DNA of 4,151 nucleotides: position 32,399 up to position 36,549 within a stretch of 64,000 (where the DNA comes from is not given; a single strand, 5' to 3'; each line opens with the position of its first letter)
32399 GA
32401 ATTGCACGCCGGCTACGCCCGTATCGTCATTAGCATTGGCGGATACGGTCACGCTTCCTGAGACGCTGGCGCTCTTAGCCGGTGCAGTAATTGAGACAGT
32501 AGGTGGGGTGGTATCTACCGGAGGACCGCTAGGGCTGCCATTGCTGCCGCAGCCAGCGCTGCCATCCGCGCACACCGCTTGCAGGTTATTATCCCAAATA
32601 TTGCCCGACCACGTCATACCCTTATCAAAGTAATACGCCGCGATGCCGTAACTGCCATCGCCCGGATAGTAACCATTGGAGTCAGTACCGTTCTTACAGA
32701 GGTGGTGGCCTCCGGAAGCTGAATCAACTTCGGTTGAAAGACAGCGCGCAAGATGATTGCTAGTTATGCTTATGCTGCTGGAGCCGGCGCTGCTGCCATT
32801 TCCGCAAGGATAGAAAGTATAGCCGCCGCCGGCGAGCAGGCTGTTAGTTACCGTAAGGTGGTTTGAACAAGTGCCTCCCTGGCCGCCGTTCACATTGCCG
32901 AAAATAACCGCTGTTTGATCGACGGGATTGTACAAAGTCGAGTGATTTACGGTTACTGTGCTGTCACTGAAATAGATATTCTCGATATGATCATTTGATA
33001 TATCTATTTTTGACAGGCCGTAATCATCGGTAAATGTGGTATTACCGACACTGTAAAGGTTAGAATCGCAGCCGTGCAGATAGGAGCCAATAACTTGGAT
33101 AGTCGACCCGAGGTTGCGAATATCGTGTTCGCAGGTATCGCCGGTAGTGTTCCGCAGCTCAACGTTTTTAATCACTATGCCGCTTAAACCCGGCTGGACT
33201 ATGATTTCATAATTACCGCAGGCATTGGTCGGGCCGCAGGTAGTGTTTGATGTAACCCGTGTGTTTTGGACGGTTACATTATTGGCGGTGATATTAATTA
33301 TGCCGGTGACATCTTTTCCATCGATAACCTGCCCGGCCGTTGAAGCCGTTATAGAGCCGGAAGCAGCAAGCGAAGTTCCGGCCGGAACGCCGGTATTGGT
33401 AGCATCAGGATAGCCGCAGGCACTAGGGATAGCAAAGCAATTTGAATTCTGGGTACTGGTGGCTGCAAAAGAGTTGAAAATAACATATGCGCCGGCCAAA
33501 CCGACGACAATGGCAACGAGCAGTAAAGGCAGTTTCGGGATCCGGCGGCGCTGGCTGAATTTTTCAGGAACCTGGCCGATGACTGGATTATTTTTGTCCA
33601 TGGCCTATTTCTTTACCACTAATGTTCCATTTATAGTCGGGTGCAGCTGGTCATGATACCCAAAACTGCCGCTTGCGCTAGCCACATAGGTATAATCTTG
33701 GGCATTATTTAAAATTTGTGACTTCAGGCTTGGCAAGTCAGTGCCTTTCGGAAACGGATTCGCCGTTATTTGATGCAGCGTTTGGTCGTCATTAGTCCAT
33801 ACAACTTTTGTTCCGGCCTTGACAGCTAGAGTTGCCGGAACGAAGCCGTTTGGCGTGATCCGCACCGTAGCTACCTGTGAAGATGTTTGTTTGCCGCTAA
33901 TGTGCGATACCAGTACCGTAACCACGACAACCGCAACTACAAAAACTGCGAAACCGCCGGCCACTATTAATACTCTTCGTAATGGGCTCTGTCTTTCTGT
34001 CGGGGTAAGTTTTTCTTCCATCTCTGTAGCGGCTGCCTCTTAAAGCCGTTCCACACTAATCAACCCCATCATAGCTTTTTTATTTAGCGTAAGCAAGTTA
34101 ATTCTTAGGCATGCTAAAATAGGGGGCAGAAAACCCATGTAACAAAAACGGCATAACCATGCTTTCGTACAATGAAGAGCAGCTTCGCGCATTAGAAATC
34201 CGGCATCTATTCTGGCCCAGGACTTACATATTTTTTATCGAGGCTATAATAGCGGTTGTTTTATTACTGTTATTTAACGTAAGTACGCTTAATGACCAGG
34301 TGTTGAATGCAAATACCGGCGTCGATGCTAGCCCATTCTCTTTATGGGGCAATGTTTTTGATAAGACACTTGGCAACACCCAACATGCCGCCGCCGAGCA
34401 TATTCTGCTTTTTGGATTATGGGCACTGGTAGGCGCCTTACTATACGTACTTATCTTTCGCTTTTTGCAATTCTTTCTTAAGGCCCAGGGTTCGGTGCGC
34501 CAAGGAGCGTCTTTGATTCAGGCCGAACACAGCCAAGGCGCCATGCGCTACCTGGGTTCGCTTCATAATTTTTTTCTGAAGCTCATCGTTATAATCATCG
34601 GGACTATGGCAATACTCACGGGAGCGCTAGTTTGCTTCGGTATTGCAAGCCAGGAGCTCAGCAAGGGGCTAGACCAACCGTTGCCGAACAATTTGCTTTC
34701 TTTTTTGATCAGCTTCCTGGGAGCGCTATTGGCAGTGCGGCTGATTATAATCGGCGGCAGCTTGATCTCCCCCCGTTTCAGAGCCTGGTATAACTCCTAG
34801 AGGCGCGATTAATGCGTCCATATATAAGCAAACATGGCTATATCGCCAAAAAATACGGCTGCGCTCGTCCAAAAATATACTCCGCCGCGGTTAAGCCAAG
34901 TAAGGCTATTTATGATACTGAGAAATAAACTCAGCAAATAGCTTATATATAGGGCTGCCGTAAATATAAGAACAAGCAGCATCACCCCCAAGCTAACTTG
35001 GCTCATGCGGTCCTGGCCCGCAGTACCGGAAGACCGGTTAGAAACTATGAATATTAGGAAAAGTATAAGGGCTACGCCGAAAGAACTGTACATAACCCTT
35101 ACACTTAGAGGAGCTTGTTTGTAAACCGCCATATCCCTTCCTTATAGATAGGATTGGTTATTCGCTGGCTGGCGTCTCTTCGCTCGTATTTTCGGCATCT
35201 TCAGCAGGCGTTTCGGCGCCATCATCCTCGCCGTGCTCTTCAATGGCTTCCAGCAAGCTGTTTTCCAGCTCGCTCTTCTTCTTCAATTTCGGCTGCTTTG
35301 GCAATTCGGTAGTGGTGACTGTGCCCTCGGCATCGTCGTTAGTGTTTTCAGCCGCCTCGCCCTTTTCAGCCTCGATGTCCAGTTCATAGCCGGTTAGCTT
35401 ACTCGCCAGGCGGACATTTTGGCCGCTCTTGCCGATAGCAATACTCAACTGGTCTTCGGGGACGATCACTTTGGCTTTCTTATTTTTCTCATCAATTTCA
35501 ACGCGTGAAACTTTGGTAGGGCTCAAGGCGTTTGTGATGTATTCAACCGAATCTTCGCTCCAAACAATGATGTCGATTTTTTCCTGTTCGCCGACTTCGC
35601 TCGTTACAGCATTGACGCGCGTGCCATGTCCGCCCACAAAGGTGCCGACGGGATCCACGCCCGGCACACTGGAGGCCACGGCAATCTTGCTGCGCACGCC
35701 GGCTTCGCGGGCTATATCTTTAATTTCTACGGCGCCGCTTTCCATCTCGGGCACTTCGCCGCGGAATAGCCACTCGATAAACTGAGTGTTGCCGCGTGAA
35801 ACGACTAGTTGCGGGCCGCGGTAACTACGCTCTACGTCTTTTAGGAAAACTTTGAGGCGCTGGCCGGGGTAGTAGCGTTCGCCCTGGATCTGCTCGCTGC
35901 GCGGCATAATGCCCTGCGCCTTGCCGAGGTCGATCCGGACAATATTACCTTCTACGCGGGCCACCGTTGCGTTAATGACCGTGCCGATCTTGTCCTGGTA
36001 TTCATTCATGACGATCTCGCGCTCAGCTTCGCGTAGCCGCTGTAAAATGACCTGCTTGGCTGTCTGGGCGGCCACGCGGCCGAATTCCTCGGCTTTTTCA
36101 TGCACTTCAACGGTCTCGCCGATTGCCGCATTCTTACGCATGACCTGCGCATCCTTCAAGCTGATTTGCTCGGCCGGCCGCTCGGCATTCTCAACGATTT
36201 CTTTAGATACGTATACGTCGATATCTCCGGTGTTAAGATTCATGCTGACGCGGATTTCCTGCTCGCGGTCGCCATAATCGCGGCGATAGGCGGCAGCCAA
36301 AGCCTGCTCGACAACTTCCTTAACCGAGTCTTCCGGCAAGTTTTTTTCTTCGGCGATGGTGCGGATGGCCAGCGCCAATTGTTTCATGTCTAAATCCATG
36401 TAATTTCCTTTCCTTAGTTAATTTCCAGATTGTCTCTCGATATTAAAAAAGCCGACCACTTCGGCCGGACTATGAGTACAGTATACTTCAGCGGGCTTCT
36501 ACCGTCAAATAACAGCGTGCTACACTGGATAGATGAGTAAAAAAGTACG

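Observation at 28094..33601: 1835-aa surface protein with three paralogous beta-helix-like modules and a C-terminal membrane anchor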

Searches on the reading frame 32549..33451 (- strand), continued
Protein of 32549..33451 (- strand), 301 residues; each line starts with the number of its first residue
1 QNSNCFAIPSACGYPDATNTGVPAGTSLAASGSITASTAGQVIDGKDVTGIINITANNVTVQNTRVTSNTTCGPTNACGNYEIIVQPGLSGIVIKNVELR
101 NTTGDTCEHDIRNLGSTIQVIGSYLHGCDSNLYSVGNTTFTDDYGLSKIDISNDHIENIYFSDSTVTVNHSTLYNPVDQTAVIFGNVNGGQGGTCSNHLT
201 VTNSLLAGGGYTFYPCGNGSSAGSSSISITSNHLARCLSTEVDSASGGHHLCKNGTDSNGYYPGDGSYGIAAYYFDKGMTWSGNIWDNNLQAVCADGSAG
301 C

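Call 83: get_annotated_region(hit=H3, flank=9000)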
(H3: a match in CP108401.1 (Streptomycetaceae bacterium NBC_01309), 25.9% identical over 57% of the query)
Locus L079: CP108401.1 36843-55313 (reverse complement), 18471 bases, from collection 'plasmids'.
description: Streptomycetaceae bacterium NBC_01309 plasmid unnamed1, complete sequence
organism: Streptomycetaceae bacterium NBC_01309 (NCBI taxid 3115366)
taxonomy: Bacteria; Actinomycetota; Actinomycetes; Kitasatosporales; Streptomycetaceae; ; Streptomycetaceae bacterium NBC 01309
host: -; source: -; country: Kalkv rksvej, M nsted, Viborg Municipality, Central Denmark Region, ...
typing (MOB-suite, as given by PLSDB): non-mobilizable
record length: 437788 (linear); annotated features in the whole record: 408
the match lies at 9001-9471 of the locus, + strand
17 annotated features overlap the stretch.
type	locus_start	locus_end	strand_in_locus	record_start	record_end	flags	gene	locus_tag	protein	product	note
CDS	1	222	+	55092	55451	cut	-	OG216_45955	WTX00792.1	peptidase inhibitor family I36 protein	-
CDS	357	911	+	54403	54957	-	-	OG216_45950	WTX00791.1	hypothetical protein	-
CDS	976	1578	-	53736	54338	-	-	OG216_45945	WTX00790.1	Uma2 family endonuclease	-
CDS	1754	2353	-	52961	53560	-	-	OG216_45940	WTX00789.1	TetR/AcrR family transcriptional regulator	-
CDS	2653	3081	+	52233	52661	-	-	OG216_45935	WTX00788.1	DUF3291 domain-containing protein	-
CDS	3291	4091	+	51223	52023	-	-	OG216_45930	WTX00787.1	hypothetical protein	-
CDS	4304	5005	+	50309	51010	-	-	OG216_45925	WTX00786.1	hypothetical protein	-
CDS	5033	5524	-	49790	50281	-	-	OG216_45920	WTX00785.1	ATP-binding protein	-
CDS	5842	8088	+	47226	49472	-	-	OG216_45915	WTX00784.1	LuxR C-terminal-related transcriptional regulator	-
CDS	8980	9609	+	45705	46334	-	-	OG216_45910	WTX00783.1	right-handed parallel beta-helix repeat-containing protein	-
CDS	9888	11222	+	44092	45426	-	-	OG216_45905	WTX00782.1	AarF/ABC1/UbiB kinase family protein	-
CDS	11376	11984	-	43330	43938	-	-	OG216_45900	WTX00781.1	hypothetical protein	-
CDS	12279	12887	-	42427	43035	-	-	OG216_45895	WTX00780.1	hypothetical protein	-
CDS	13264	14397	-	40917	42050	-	-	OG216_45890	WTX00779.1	hypothetical protein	-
CDS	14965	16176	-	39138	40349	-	-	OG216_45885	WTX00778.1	hypothetical protein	-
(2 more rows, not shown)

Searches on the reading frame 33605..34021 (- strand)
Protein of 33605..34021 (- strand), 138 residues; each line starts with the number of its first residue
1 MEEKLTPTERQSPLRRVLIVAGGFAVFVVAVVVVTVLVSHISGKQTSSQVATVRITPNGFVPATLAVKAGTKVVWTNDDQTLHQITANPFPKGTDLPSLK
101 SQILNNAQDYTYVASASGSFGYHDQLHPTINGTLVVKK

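Call 13: search_protein_families(library=pfam, proteins=[window:33605-34021:-], max_evalue=0.001)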
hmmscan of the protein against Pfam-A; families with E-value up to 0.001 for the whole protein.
window:33605-34021:- (138 aa): 1 family
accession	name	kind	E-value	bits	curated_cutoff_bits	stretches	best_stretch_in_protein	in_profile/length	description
PF13473.12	Cupredoxin_1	-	9.6e-10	38.9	27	1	30-136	3-104/104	Cupredoxin-like domain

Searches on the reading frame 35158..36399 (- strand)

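Call 13: search_protein_families(library=pfam, proteins=[window:35158-36399:-], max_evalue=0.001)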
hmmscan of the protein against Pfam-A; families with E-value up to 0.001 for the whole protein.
window:35158-36399:- (413 aa): 5 families
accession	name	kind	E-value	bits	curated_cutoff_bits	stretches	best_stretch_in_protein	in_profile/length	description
PF08529.16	NusA_N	-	1.7e-35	122.3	23.8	1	8-128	2-119/119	NusA N-terminal domain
PF13184.12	KH_5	-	9.9e-21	74.1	27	1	233-302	1-69/69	NusA-like KH domain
PF23095.1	KH_NusA_C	-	1.9e-06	28.3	34.2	1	315-342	7-34/59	Transcription termination/antitermination protein NusA, KH domain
PF07650.23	KH_2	-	1.4e-05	25.3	22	1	286-340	4-58/78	KH domain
PF00575.29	S1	-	3.6e-05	24.5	22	1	136-198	2-71/74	S1 RNA binding domain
